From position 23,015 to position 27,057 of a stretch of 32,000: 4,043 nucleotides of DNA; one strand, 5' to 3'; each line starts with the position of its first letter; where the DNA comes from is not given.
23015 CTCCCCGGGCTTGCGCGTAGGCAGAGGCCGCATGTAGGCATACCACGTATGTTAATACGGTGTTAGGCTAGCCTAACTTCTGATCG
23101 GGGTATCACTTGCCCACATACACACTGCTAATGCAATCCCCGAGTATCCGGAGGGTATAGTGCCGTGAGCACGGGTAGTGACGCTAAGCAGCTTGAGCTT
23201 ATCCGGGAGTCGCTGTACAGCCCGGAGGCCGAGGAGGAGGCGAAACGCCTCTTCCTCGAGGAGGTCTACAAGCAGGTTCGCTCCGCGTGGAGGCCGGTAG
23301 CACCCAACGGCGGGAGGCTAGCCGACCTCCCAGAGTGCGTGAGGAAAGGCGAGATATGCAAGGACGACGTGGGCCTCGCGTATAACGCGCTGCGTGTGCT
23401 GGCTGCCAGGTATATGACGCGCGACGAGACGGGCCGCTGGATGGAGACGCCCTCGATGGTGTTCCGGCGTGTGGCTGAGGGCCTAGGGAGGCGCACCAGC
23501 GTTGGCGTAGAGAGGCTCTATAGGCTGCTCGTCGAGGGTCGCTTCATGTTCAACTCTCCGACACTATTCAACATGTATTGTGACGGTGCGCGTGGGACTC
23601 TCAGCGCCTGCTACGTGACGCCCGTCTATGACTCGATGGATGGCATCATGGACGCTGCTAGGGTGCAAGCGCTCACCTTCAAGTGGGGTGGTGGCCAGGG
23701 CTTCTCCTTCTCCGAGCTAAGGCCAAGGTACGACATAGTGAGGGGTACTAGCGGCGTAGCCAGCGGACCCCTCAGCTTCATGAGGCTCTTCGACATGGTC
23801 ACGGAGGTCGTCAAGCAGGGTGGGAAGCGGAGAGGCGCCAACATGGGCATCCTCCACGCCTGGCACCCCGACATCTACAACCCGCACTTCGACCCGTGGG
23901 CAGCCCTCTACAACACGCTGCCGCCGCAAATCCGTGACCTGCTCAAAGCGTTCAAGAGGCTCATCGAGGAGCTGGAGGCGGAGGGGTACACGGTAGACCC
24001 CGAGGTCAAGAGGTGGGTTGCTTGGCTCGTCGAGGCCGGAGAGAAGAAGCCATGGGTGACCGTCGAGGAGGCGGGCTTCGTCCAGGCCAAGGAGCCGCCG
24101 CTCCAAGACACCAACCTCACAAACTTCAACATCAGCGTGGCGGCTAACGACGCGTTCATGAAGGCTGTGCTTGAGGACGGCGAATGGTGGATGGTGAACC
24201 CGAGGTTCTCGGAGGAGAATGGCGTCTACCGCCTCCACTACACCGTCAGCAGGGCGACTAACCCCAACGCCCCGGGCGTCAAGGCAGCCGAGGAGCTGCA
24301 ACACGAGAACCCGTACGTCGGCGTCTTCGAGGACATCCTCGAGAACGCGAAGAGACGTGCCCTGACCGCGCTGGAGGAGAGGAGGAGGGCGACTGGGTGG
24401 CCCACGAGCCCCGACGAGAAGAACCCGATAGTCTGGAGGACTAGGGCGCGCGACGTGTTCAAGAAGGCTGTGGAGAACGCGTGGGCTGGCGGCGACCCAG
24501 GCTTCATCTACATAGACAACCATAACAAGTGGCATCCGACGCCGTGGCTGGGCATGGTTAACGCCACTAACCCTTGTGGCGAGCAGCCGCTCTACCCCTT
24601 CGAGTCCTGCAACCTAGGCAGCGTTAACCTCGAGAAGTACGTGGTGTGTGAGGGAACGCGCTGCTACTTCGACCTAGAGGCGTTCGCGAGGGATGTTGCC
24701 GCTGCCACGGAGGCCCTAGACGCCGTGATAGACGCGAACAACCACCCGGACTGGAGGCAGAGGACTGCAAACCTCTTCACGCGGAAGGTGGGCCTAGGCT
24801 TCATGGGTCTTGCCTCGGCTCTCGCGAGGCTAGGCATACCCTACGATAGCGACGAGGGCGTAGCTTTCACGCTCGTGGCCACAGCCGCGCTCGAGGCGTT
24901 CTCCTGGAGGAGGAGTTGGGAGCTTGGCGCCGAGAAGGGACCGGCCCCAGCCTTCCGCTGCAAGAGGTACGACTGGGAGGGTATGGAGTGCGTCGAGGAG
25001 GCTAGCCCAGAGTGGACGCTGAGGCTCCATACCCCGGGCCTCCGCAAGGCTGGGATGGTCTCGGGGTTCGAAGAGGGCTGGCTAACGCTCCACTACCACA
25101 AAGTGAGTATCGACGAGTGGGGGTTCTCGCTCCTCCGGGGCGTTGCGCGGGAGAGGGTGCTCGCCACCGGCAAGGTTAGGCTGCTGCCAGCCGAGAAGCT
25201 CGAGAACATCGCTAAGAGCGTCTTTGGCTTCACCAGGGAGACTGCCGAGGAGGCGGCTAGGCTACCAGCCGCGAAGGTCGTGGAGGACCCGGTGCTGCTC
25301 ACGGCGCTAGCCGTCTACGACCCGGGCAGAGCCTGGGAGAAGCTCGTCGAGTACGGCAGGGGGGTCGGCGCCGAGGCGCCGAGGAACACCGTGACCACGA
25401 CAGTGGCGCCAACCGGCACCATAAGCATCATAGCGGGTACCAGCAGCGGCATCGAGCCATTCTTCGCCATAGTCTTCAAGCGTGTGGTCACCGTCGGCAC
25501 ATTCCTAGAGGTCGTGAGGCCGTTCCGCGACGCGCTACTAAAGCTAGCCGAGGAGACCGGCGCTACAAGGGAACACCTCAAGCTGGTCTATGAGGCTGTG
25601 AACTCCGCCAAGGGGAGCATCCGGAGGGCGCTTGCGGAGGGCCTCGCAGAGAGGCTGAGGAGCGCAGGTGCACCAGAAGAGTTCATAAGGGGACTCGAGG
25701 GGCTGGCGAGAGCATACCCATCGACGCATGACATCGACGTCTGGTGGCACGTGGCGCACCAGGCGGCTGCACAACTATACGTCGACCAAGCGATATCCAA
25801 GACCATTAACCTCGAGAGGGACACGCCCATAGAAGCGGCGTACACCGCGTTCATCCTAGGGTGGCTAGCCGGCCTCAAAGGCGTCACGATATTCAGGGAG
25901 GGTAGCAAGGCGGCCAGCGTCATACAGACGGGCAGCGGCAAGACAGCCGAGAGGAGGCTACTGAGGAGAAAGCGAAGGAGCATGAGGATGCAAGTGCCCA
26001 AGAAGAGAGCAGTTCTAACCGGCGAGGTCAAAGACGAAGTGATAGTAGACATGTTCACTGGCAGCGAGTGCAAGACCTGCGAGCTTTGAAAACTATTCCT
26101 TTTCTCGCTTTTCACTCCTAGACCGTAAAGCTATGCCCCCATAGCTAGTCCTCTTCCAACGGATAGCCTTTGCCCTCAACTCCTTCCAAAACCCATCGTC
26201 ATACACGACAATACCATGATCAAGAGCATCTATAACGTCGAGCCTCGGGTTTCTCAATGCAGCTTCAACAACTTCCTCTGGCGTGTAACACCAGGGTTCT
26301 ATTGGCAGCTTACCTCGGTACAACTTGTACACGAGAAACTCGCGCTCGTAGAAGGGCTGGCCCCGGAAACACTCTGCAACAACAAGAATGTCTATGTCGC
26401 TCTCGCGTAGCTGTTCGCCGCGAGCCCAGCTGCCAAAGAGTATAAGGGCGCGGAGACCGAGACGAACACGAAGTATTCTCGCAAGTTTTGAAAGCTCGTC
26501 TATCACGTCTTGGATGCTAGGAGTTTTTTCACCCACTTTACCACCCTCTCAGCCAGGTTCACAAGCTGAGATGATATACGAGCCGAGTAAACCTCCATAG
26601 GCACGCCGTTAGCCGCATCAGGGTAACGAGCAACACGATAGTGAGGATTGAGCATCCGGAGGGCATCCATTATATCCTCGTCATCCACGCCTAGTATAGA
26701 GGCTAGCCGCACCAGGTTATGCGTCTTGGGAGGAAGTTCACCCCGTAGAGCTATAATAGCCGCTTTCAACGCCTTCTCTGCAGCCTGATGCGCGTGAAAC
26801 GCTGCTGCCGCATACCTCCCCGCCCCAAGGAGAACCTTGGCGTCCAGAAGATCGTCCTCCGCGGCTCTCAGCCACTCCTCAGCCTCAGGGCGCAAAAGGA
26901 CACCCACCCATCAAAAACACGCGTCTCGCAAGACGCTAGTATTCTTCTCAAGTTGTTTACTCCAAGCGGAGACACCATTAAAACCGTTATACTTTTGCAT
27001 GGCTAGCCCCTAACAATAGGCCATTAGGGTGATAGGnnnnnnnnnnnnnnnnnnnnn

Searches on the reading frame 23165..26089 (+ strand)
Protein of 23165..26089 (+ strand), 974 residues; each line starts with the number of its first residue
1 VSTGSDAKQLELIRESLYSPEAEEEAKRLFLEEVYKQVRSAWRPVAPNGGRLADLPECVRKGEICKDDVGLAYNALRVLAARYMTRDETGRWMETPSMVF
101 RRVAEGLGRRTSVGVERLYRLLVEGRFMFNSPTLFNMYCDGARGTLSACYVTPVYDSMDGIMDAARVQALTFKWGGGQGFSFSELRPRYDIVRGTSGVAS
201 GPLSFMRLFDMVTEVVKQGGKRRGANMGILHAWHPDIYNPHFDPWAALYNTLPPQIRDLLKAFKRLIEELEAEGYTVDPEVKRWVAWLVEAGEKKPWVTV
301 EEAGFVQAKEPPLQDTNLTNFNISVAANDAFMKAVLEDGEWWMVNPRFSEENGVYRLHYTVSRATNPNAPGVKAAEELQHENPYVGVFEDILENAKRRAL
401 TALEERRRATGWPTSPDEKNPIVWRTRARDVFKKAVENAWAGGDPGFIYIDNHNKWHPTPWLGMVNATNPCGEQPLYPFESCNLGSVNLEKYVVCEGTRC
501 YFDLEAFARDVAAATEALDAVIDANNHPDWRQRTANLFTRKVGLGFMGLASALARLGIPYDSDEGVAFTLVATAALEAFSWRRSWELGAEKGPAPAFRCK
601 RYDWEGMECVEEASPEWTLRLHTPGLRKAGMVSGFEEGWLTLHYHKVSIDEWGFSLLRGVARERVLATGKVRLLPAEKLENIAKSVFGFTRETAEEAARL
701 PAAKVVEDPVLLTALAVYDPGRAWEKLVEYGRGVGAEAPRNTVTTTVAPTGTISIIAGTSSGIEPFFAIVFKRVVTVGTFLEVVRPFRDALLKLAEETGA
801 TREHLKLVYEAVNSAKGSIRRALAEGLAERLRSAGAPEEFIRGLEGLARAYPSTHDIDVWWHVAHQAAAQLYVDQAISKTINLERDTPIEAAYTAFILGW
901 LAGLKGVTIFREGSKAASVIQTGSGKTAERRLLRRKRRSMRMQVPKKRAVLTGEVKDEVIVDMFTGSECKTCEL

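Call 49: search_protein_families(library=pfam, proteins=[window:23165-26089:+], max_evalue=0.001)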
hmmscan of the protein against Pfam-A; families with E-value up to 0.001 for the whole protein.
window:23165-26089:+ (974 aa): 2 families
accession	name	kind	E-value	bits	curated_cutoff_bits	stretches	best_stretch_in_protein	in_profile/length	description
PF02867.20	Ribonuc_red_lgC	-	3.2e-108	363.1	23.9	2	305-909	94-522/523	Ribonucleotide reductase, barrel domain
PF00317.26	Ribonuc_red_lgN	-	3e-16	59.7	28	1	71-137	3-72/77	Ribonucleotide reductase, all-alpha domain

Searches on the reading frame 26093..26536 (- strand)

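Call 3: search_protein_families(library=pfam, proteins=[window:26093-26536:-], max_evalue=1)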
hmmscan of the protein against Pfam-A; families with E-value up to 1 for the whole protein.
window:26093-26536:- (147 aa): 4 families
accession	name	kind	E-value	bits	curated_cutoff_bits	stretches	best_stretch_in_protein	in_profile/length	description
PF01909.29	NTP_transf_2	-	6.9e-10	39.6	21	1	15-66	1-51/93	Nucleotidyltransferase domain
PF18765.7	Polbeta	-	6.6e-07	29.8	26.9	1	17-60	2-43/93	Polymerase beta, Nucleotidyltransferase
PF03445.19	DUF294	-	0.015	15.6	21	1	30-56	51-77/138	Putative nucleotidyltransferase DUF294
PF22600.2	MTPAP-like_central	-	0.041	14.4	27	1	16-55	27-66/139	Poly(A) RNA polymerase, mitochondrial-like, central palm domain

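Call 4: search_protein_families(library=ncbifam, proteins=[window:26093-26536:-], max_evalue=1)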
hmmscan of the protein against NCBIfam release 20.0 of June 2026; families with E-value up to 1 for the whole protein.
window:26093-26536:- (147 aa): 6 families
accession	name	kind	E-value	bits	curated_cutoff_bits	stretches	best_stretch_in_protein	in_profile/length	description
NF047752.1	MntA_antitoxin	equivalog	1.3e-06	28.3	60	1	25-55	4-34/106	type VII toxin-antitoxin system MntA family adenylyltransferase antitoxin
NF051895.1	anti_phage_HalB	equivalog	3.1e-06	26.9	190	1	30-55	1-26/211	anti-phage Hailong system nucleotidyltransferase HalB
NF012212.1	ANT_9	subfamily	0.016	14.5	340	1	11-55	6-48/249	aminoglycoside nucleotidyltransferase ANT(9)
NF010309.0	PRK13746.1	subfamily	0.031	13.6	193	1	9-54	7-54/263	aminoglycoside adenylyltransferase family protein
NF012135.0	ANT_3pp_9_crypt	exception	0.12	11.9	560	1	5-54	6-54/262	cryptic aminoglycoside nucleotidyltransferase ANT(3'')/ANT(9)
NF045909.1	ANT_9_Ic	equivalog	0.21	10.8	505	1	12-56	9-55/259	aminoglycoside nucleotidyltransferase ANT(9)-Ic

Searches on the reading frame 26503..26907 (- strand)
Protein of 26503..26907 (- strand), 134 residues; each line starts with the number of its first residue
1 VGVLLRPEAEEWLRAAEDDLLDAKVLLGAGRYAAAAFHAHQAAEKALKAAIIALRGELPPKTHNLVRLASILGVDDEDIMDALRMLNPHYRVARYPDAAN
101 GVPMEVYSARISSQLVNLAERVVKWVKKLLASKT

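Call 3: search_protein_families(library=pfam, proteins=[window:26503-26907:-], max_evalue=1)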
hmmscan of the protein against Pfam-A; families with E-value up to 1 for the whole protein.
window:26503-26907:- (134 aa): 5 families
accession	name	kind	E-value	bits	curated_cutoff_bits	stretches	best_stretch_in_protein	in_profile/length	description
PF05168.19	HEPN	-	2.2e-30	105.7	22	1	9-128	1-116/117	HEPN domain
PF18728.6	HEPN_AbiV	-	0.00044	20.9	27.1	1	16-54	13-51/155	AbiV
PF05942.16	PaREP1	-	0.018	15.4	24.4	1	13-58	3-48/115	Archaeal PaREP1/PaREP8 family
PF17853.6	GGDEF_2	-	0.14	12.9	24.5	1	7-50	71-114/116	GGDEF-like domain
PF08587.17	UBA_2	-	0.15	12.5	23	1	67-89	8-30/45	Ubiquitin associated domain (UBA)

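Call 4: search_protein_families(library=ncbifam, proteins=[window:26503-26907:-], max_evalue=1)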
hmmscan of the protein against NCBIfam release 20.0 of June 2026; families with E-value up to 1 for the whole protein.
window:26503-26907:- (134 aa): 3 families
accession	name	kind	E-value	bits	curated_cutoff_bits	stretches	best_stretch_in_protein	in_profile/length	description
NF011974.0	PRK15443.2-1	subfamily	0.0026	18.1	171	1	49-117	30-97/110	diol dehydratase small subunit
NF000114.1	16S_rRNA_Rmt_G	exception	0.027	13.9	500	1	53-116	83-139/264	RmtG family 16S rRNA (guanine(1405)-N(7))-methyltransferase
TIGR04498.1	AbiV_defense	subfamily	0.045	14.1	27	1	16-55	10-49/143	AbiV family abortive infection protein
